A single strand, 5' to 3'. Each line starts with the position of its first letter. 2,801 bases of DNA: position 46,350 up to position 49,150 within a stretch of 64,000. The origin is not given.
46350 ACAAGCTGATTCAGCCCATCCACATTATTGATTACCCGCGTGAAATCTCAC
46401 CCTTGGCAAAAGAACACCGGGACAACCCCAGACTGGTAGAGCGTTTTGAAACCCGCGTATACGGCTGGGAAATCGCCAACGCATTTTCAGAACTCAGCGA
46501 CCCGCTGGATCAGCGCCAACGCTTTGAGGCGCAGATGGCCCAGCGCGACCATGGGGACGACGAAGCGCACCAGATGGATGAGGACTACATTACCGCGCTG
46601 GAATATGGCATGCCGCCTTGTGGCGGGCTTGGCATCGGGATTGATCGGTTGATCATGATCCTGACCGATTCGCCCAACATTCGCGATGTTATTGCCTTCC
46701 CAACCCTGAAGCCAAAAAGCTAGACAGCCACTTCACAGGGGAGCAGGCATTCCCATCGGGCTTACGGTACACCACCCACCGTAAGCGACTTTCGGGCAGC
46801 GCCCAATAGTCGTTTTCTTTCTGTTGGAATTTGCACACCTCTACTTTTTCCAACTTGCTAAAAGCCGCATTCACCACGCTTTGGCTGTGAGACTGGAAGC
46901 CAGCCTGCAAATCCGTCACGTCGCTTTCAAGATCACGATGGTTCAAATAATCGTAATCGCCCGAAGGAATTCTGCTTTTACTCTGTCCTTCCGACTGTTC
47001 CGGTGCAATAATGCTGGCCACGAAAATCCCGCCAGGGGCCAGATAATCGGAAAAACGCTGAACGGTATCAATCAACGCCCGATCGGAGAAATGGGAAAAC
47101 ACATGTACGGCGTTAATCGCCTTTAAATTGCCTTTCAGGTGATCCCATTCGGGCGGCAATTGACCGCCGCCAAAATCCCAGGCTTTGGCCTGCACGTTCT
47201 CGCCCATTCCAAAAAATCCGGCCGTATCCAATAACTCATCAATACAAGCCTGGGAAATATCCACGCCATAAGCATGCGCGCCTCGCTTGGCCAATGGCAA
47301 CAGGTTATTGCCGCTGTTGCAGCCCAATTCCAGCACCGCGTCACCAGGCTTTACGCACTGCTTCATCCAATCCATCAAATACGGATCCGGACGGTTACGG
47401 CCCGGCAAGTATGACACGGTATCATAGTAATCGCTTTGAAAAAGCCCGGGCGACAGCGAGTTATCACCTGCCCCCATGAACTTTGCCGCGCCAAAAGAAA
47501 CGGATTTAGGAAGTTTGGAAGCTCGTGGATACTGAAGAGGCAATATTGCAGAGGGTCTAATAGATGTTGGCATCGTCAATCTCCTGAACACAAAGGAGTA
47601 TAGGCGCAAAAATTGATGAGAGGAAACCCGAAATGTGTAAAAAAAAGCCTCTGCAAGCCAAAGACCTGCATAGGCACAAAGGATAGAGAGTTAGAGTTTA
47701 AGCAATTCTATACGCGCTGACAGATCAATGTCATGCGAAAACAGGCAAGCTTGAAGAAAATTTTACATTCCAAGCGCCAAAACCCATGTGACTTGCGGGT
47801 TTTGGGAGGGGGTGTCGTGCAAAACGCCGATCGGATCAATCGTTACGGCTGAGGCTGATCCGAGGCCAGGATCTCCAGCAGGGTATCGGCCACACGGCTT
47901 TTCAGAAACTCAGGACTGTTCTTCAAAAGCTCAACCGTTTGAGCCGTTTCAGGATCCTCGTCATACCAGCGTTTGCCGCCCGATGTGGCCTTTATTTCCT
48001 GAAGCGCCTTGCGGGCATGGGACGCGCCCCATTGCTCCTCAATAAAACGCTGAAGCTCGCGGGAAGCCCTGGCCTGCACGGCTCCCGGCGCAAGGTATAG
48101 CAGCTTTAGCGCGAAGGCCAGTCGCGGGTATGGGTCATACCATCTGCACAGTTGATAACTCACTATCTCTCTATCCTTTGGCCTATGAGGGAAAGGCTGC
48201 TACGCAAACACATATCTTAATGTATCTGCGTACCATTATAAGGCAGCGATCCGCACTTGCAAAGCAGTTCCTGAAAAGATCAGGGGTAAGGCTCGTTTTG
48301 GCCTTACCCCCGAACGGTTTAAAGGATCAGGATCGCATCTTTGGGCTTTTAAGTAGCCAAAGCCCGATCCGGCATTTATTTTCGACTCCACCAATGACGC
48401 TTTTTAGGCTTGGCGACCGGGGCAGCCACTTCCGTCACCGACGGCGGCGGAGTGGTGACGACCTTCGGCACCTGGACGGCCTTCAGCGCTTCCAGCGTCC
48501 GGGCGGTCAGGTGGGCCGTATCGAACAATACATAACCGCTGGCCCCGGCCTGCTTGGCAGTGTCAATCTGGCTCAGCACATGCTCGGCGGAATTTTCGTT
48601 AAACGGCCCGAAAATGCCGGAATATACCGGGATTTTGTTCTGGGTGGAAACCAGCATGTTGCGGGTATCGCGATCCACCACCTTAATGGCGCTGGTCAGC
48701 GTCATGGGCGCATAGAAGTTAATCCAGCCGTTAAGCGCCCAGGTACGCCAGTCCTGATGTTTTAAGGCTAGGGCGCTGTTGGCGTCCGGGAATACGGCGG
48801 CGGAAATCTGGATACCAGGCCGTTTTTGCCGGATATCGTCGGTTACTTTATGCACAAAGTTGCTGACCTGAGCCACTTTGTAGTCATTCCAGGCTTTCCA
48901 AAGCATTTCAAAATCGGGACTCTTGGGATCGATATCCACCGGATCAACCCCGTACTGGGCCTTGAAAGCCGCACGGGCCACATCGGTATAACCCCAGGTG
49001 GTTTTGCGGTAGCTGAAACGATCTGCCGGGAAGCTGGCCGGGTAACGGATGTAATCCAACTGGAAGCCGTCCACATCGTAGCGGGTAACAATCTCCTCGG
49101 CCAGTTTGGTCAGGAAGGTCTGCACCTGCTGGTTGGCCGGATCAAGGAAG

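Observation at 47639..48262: Self-contained transcript whose 3' end can pair with its own RBS and start codon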

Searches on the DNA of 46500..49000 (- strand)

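Call 8: search_rna_families(source=window, start=46500, end=49000, threshold=evalue, max_evalue=10)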
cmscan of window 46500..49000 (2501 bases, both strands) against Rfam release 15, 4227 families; matches with E-value up to 10: 4.
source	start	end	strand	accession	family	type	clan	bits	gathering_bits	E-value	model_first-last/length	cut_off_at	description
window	47145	47196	-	RF03006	M23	Gene; sRNA;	-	18.5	41.2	3.1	1-53/53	no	M23 RNA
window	47065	47100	+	RF01342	CRISPR-DR32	Gene; CRISPR;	-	18.5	48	8.3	1-37/37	no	CRISPR RNA direct repeat element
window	47607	47700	+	RF00317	snoZ163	Gene; snRNA; snoRNA; CD-box;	-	16.7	39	3.9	1-90/90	no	Small nucleolar RNA Z163/Z177 family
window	46945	47001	+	RF02480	GlsR14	Gene; snRNA; snoRNA; CD-box;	-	14.2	90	4.1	1-68/68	no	Small nucleolar RNA GlsR14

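Call 44: search_rna_families(source=window, start=47620, end=47720, threshold=evalue, max_evalue=10)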
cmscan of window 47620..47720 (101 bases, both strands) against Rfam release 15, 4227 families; matches with E-value up to 10: 1.
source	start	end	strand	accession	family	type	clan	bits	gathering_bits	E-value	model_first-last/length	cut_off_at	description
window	47620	47666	-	RF01828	SprD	Gene; sRNA;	-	9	100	7.2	1-50/142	3'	Small pathogenicity island RNA D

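Call 59: build_rna_model(alignment_id=A3, structure=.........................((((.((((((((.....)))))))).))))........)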
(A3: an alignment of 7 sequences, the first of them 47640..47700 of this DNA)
Model R1 built from alignment A3 (7 sequences, 64 columns); structure: as given.
model positions 62; base pairs 12; branch points 0; effective number of sequences 1.98; information 0.902 bits per position. Calibrated on 0.2 Mb of random sequence (short: E-values are rough).
structure used (alignment columns):
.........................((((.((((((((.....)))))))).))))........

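Call 60: search_with_rna_model(model_id=R1, sources=[window, L001, L002, L003, L004, L006, L007, L008, L009, L010, L011, L012, L013, L014, L015, L016, L017, L018, L019, L021, L023, L024, L026, L027, L028], max_evalue=1, make_alignment=true)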
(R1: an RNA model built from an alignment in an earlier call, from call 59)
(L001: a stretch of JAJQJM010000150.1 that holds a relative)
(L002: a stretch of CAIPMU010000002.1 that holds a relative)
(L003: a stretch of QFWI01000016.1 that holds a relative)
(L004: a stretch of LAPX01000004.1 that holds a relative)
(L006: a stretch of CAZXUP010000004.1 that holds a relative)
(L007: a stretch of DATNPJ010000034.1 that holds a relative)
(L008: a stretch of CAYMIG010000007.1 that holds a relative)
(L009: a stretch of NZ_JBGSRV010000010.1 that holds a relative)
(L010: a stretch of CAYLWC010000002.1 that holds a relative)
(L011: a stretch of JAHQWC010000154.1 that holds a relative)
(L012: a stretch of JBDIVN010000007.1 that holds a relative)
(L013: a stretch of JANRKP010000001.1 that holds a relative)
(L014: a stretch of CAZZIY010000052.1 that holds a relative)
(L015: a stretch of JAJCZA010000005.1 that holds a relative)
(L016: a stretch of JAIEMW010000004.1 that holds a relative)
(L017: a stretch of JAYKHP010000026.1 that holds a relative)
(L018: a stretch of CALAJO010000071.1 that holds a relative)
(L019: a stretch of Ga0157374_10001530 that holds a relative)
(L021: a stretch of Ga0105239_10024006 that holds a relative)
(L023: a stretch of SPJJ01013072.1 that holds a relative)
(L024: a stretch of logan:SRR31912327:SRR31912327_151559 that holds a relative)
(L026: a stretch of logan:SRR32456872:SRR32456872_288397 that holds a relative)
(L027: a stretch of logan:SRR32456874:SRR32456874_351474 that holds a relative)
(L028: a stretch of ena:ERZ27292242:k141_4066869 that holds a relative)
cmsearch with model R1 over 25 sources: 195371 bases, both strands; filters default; matches with E-value up to 1: 36.
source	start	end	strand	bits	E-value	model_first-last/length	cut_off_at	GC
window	47639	47700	-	93.1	5.9e-18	1-62/62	no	0.4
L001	2964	3025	+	93.1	5.9e-18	1-62/62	no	0.4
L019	13130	13191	-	92.7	7.2e-18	1-62/62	no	0.4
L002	2964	3025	+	90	2.9e-17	1-62/62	no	0.44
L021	940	1003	+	88.3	6.9e-17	1-62/62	no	0.39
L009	2959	3019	+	87.9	8.5e-17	1-62/62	no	0.39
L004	2939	2999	+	87.6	9.7e-17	1-62/62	no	0.39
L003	3097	3157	+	86.8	1.4e-16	1-62/62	no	0.41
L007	2965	3025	+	79.8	4.9e-15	1-62/62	no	0.44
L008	2942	3003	+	72.3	2.1e-13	1-62/62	no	0.4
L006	2967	3027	+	67.7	2.2e-12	1-62/62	no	0.43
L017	3091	3158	+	65.7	5.9e-12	1-62/62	no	0.38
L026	5041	5101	+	63.6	1.7e-11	1-62/62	no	0.39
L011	3099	3160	+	60.1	1e-10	1-62/62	no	0.34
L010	2922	2987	+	60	1.1e-10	1-62/62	no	0.39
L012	2939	3002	+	59.9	1.1e-10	1-62/62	no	0.44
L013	2942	3004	+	59.3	1.5e-10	1-62/62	no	0.41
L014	2962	3025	+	57.9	3e-10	1-62/62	no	0.47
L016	2962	3025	+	57.9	3e-10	1-62/62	no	0.47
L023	2557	2622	+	57.7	3.4e-10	1-62/62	no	0.44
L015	2950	3014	+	57.3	4.2e-10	1-62/62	no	0.46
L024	3063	3154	+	53.4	2.9e-09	1-62/62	no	0.39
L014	2462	2502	-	27.2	0.0016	1-62/62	no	0.29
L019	13138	13166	+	21.6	0.027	26-54/62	no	0.59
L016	2430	2502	-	20.7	0.041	1-62/62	no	0.38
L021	427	476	-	20.3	0.05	1-62/62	no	0.4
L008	2447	2494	-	20.3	0.05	1-62/62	no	0.4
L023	2017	2082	-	19.5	0.075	1-62/62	no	0.32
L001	2463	2503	-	19.4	0.08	1-62/62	no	0.34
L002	2463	2509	-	18.2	0.14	1-62/62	no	0.47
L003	2475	2507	-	16.6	0.32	1-62/62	no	0.36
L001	2989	3017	-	16.4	0.36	26-54/62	no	0.59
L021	965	995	-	16.4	0.37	26-54/62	no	0.55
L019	13648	13694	+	15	0.71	1-62/62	no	0.43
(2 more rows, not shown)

Alignment A4: 36 matches aligned to the model, 124 columns, each read 5' to 3' on its own strand. Consensus structure (alignment columns), stored with it:
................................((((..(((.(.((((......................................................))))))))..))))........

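Call 61: search_with_rna_model(model_id=R1, sources=[window, L002, L003, L004, L006, L007, L008, L009, L010, L011, L012, L013, L014, L015, L017, L019, L021, L023, L024, L026], max_evalue=0.000001, make_alignment=true)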
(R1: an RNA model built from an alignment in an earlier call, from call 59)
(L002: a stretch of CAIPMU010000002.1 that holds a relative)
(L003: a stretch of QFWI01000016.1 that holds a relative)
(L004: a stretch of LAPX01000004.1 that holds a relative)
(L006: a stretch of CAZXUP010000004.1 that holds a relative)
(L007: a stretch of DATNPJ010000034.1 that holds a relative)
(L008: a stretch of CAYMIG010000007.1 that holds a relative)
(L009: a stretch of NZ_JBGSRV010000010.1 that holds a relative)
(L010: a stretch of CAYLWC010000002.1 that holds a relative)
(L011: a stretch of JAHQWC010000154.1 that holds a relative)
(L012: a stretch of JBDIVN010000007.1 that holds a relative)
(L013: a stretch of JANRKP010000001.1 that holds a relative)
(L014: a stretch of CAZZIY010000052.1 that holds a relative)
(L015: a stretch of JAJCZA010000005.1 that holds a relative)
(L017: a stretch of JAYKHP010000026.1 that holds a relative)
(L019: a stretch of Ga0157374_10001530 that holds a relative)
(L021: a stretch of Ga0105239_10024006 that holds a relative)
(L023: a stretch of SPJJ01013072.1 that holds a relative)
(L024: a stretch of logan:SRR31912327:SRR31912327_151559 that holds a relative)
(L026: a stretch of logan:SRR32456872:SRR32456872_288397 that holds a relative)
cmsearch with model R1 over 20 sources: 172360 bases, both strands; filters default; matches with E-value up to 0.000001: 20.
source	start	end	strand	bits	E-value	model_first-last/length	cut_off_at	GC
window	47639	47700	-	93.1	5.2e-18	1-62/62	no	0.4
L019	13130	13191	-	92.7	6.4e-18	1-62/62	no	0.4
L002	2964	3025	+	90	2.6e-17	1-62/62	no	0.44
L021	940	1003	+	88.3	6.1e-17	1-62/62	no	0.39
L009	2959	3019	+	87.9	7.5e-17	1-62/62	no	0.39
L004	2939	2999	+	87.6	8.5e-17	1-62/62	no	0.39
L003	3097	3157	+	86.8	1.3e-16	1-62/62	no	0.41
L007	2965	3025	+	79.8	4.3e-15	1-62/62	no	0.44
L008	2942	3003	+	72.3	1.9e-13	1-62/62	no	0.4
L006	2967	3027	+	67.7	2e-12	1-62/62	no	0.43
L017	3091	3158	+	65.7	5.2e-12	1-62/62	no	0.38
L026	5041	5101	+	63.6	1.5e-11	1-62/62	no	0.39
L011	3099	3160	+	60.1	8.9e-11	1-62/62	no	0.34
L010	2922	2987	+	60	9.4e-11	1-62/62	no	0.39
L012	2939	3002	+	59.9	9.6e-11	1-62/62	no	0.44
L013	2942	3004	+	59.3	1.3e-10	1-62/62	no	0.41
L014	2962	3025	+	57.9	2.6e-10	1-62/62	no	0.47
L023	2557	2622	+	57.7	3e-10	1-62/62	no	0.44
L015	2950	3014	+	57.3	3.7e-10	1-62/62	no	0.46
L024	3063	3154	+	53.4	2.5e-09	1-62/62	no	0.39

Alignment A5: 20 matches aligned to the model, 117 columns, each read 5' to 3' on its own strand. Consensus structure (alignment columns), stored with it:
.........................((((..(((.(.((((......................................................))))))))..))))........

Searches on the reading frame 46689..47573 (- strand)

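Call 7: search_protein_families(library=pfam, proteins=[window:46689-47573:-], max_evalue=0.1)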
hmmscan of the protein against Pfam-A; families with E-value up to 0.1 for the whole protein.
window:46689-47573:- (294 aa): 9 families
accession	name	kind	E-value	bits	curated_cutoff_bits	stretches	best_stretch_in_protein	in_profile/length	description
PF13489.12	Methyltransf_23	-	3e-13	50.3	27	1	75-200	21-130/164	Methyltransferase domain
PF13649.12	Methyltransf_25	-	1.7e-09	38.7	27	1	80-182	1-97/97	Methyltransferase domain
PF08242.18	Methyltransf_12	-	5.9e-09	37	30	1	81-184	1-98/98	Methyltransferase domain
PF08241.18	Methyltransf_11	-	1.1e-05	26.4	21.2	1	81-185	1-94/95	Methyltransferase domain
PF02353.26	CMAS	-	3.3e-05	23.8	27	1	71-202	57-180/273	Mycolic acid cyclopropane synthetase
PF07021.18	MetW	-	0.00047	20.3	21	1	70-115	7-53/193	Methionine biosynthesis protein MetW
PF13847.12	Methyltransf_31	-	0.002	18.3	27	1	75-136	2-65/145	Methyltransferase domain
PF05724.17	TPMT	-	0.0055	16.8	26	1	64-119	24-80/218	Thiopurine S-methyltransferase (TPMT)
PF03848.20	TehB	-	0.034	14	20.4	1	72-141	27-94/193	Tellurite resistance protein TehB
